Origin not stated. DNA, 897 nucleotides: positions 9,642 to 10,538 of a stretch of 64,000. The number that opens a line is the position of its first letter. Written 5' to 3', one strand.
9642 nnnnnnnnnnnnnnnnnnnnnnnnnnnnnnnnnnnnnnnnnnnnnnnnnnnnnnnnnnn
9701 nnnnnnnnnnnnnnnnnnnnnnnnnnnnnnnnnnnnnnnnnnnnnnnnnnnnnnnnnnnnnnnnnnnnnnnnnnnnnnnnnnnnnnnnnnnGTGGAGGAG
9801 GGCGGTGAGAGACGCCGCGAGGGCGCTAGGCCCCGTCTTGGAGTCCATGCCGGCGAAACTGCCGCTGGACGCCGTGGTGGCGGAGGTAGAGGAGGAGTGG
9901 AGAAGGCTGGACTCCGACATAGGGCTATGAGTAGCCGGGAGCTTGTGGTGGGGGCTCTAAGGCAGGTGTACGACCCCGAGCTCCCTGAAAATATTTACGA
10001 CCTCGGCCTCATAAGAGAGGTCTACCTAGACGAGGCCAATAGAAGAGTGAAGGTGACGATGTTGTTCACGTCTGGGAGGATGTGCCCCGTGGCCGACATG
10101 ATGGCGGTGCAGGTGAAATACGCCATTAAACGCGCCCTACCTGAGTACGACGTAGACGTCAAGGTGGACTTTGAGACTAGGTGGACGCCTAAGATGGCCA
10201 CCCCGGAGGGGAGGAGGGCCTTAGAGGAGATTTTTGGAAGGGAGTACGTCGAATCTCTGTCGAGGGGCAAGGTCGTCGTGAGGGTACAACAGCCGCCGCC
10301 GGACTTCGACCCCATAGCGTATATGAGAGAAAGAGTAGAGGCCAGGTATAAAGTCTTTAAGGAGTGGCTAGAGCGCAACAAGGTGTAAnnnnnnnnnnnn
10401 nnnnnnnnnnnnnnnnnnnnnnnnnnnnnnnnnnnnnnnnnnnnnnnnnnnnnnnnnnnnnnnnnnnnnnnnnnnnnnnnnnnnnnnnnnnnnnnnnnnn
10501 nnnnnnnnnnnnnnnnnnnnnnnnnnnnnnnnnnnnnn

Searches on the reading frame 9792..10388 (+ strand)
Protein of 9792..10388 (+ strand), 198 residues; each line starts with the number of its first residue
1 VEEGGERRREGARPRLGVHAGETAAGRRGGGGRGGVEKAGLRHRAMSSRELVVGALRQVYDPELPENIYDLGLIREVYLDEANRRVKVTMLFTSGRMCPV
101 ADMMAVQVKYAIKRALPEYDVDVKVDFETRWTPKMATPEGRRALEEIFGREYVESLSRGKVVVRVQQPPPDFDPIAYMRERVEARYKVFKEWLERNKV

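Call 7: search_protein_families(library=pfam, proteins=[window:9792-10388:+], max_evalue=0.01)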
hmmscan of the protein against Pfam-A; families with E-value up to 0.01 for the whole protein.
window:9792-10388:+ (198 aa): 1 family
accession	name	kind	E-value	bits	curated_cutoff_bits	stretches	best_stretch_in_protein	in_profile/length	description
PF01883.24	FeS_assembly_P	-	2.3e-13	50.6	23.5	1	51-124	3-72/73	Iron-sulfur cluster assembly protein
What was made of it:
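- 9927..10388 (+): Accessory protein of the FeS_assembly_P (DUF59-type) family. Full length, but it carries V21E in the conserved DPE[LI]P[VI]NIYDLG motif (SNP at 9988). PF01883 match (call 7).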
